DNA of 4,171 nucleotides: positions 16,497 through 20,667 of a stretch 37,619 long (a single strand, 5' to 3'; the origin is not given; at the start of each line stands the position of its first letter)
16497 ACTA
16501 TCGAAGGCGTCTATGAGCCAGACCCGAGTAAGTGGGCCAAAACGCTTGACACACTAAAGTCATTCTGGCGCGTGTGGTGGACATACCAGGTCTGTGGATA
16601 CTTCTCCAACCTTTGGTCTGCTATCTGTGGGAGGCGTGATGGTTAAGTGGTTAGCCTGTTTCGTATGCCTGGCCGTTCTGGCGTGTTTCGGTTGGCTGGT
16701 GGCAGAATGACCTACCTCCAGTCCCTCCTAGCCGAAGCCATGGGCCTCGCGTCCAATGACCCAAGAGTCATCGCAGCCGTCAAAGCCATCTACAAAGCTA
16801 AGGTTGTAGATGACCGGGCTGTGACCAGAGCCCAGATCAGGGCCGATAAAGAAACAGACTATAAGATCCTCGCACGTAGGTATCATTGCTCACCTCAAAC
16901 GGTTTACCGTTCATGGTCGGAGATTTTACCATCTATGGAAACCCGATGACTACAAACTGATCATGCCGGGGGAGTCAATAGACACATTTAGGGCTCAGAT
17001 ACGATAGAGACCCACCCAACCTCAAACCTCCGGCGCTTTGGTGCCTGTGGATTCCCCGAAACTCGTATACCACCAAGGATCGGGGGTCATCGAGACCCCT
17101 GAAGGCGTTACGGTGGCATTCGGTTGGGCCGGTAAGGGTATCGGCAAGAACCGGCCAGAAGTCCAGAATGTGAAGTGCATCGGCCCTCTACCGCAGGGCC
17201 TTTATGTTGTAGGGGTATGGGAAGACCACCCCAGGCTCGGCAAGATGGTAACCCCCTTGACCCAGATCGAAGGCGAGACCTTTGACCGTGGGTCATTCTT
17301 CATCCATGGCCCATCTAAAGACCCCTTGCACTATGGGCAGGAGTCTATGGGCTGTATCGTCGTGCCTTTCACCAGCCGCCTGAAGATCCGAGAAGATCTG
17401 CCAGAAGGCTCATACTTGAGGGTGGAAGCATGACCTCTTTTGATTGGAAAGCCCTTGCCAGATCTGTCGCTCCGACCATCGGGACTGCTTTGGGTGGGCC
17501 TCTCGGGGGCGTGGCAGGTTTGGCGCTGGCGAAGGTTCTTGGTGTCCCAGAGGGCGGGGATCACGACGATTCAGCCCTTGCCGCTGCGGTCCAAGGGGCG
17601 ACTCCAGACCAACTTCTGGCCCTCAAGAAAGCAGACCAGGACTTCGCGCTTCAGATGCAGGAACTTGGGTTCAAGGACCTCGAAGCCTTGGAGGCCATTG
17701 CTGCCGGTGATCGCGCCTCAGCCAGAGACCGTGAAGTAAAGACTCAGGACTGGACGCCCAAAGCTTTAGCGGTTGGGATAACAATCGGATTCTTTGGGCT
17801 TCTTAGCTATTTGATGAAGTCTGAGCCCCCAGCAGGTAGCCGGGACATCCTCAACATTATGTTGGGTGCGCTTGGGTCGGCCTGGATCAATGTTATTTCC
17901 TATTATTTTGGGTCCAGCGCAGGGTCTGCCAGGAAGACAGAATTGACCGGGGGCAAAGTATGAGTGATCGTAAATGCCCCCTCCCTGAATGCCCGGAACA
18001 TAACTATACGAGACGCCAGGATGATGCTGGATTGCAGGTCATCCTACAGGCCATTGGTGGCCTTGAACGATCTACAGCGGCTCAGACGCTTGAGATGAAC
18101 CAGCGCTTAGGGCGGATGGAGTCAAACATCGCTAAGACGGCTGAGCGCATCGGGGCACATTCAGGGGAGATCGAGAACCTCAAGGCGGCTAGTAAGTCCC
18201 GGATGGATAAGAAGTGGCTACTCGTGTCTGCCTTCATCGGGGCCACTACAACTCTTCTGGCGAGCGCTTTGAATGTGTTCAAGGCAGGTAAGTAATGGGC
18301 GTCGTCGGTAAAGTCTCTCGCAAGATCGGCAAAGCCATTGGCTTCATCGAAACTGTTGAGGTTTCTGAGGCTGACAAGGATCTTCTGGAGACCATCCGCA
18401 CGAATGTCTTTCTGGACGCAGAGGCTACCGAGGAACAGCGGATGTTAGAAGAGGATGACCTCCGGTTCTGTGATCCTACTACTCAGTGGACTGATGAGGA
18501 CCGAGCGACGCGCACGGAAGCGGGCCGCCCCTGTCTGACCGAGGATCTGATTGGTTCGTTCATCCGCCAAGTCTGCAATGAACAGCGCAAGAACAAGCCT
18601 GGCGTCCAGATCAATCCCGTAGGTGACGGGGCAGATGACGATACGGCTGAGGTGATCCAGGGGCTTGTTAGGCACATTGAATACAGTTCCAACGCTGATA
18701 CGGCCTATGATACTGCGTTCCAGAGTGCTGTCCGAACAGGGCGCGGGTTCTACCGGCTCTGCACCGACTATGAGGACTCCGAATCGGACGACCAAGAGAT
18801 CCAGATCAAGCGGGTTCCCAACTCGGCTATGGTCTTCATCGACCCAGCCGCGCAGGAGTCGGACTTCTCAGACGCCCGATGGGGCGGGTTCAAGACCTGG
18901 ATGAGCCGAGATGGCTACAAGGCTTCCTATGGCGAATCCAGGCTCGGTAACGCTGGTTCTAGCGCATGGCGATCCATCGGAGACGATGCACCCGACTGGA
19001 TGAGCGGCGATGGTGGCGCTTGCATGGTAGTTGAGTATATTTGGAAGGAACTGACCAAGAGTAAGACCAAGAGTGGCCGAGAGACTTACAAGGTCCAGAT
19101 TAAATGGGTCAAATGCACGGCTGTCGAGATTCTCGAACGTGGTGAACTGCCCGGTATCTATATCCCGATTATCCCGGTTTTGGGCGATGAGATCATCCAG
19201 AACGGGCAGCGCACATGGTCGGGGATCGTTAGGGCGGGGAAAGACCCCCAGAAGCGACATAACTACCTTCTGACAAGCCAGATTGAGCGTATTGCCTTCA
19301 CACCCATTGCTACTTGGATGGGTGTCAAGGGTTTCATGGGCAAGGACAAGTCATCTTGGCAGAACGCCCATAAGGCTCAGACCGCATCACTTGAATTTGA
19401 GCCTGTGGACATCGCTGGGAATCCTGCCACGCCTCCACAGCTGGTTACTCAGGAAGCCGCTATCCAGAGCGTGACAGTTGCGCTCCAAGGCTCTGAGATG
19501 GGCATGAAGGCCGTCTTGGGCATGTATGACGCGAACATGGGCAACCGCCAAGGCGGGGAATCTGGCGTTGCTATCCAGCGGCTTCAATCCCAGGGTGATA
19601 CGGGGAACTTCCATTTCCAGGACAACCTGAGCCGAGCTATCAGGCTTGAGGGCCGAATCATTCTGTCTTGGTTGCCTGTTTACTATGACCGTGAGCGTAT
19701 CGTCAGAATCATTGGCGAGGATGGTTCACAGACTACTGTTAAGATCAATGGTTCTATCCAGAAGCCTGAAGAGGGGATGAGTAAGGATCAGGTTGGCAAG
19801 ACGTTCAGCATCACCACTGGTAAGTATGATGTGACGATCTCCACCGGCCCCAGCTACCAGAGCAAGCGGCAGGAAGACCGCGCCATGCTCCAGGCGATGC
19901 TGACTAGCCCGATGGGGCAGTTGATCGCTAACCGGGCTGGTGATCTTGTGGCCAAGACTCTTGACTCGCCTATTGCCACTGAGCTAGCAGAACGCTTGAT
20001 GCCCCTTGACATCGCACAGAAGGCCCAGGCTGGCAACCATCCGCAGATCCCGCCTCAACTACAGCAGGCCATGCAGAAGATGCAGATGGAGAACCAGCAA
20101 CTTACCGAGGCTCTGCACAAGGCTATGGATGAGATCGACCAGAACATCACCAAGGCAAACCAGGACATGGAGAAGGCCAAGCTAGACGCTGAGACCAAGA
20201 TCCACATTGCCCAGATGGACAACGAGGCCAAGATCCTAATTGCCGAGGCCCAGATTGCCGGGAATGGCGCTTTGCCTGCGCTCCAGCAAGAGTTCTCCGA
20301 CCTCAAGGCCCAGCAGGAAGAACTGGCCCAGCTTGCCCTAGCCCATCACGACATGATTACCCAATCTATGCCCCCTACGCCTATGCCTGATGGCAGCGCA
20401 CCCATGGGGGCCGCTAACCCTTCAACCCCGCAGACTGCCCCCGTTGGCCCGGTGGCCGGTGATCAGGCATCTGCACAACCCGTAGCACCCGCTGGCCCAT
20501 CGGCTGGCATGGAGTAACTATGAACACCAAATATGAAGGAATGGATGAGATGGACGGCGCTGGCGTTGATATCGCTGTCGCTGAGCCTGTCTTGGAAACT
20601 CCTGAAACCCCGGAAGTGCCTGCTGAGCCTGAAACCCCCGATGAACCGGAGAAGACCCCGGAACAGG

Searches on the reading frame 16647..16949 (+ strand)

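Call 67: search_protein_families(library=pfam, proteins=[window:16647-16949:+], max_evalue=0.01)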
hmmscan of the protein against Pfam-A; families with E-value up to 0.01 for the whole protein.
window:16647-16949:+ (100 aa): 1 family
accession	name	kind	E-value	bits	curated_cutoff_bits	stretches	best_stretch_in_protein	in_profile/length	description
PF02796.21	HTH_7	-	0.0055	17.2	23.8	0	75-91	27-43/45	Helix-turn-helix domain of resolvase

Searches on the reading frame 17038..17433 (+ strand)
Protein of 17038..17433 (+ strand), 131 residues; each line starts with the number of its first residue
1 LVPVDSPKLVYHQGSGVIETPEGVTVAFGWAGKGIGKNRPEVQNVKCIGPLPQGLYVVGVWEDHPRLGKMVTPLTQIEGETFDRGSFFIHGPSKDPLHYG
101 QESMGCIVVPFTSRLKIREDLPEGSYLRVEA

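Call 67: search_protein_families(library=pfam, proteins=[window:17038-17433:+], max_evalue=0.01)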
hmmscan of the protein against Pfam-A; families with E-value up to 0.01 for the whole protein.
window:17038-17433:+ (131 aa): 1 family
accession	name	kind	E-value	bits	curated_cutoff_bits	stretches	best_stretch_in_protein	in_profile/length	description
PF10908.13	Tlde1_dom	-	1.5e-06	29.1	30.1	1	29-115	5-102/120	Tlde1 domain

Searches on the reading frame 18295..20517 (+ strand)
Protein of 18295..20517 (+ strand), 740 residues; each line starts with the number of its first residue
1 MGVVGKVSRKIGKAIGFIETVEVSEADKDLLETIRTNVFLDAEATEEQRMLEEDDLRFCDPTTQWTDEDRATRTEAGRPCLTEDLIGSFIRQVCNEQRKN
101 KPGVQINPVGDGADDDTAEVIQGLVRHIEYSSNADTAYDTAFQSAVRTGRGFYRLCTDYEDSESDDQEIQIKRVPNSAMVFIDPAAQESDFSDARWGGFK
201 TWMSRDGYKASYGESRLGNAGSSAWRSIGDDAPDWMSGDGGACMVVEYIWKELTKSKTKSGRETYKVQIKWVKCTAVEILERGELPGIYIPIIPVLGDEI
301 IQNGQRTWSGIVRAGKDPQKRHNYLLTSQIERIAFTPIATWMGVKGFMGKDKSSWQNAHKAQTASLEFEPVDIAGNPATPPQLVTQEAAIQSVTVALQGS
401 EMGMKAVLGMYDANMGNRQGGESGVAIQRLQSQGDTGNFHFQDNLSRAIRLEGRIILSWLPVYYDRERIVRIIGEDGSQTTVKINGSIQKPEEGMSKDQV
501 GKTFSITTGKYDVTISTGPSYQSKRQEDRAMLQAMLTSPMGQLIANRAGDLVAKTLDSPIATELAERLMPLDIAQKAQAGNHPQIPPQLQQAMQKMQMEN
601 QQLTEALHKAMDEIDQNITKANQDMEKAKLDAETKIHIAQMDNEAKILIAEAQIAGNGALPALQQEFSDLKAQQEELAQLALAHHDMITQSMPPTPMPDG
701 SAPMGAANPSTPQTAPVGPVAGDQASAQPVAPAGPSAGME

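Call 13: search_protein_families(library=pfam, proteins=[window:18295-20517:+], max_evalue=0.01)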
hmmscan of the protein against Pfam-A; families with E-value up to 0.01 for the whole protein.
window:18295-20517:+ (740 aa): 1 family
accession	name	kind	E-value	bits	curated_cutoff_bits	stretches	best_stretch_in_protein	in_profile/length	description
PF16510.12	P22_portal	-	1.4e-144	483.3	26.1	1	41-618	7-588/594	Phage P22-like portal protein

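Call 50: find_related_loci(query=window:18295-20517:+, collection=genome_contigs, flank=10000)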
Query window:18295-20517:+ (740 aa) in genome_contigs; peptide patterns used: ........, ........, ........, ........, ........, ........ (x = any residue, [..] = any of these).
21 stretches matched a pattern, but none encodes a relative of the query by tblastn (E <= 1e-3).

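Call 54: search_dna_similar(query=window:18295-20517:+, collection=phages, mode=protein, max_rows=15)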
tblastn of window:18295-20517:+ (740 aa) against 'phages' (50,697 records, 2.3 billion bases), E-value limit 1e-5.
Records with a match: 241; places in all: 242; records where one place covers at least 80% of the query: 18.
Best place of each record, by identity: <60% 241.
By first word of the organism name: Salmonella 91; Vibrio 34; Escherichia 25; Bacteriophage 15; Enterobacteria 14; Pseudomonas 9; Caudoviricetes 8; Ralstonia 5; Shewanella 3; Xylella 3; and 19 more.
By host as written in the record: - 36; Salmonella enterica subsp. enterica serovar Typhimurium 19; Salmonella sp. 17; Escherichia coli 15; Vibrio crassostreae 12; Salmonella enterica 11; Vibrio lentus 8; Candidatus Hamiltonella defensa 5; and 84 more.
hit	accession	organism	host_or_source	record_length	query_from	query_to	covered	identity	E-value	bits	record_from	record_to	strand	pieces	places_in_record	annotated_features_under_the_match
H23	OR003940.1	Phage DSL-LC05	Gammaproteobacteria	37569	28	653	85%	33.8%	4e-84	298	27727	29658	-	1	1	portal protein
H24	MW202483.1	Caudoviricetes sp.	Manatee Spring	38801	3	635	86%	33.3%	1e-86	305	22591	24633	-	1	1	phage P22 like portal protein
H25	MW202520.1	Caudoviricetes sp.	Manatee Spring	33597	41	646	82%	34.2%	2e-94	328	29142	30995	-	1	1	phage P22 like portal protein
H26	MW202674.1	Caudoviricetes sp.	Manatee Spring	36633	41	645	82%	33.7%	8e-92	320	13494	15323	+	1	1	phage P22 like portal protein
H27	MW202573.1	Caudoviricetes sp.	Manatee Spring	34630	54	645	80%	34.4%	3e-99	342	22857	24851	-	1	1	phage P22 like portal protein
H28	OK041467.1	Pseudomonas phage PAE2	Pseudomonas aeruginosa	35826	49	660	83%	33.1%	3e-86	304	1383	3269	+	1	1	putative portal protein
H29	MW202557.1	Caudoviricetes sp.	Manatee Spring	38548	47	649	81%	32.3%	2e-89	313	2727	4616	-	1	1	phage P22 like portal protein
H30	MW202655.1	Bacteriophage sp.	Manatee Spring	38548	47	649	81%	32.3%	2e-89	313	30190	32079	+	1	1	phage P22 like portal protein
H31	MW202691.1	Caudoviricetes sp.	Manatee Spring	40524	27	653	85%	30.3%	4e-62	233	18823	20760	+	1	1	phage P22 like portal protein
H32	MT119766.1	Xanthomonas phage PBR31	Xanthomonas campestris pv. campestris ...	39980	30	586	75%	34.1%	4e-90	315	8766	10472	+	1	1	portal protein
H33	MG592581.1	Vibrio phage 1.211.A._10N.222.52.F11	Vibrio tasmaniensis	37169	53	671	84%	30.4%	2e-73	266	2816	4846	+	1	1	portal protein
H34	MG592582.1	Vibrio phage 1.211.B._10N.222.52.F11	Vibrio tasmaniensis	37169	53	671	84%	30.4%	2e-73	266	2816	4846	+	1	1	portal protein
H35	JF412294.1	EBPR podovirus 1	-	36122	64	642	78%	31.9%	1e-75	273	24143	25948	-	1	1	gp37: portal protein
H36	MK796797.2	Shewanella phage X14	Shewanella inventionis KX27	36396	25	631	82%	30.3%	4e-70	256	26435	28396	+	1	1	portal protein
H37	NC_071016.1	Shewanella phage X14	Shewanella inventionis KX27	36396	25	631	82%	30.3%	4e-70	256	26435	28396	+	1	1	portal protein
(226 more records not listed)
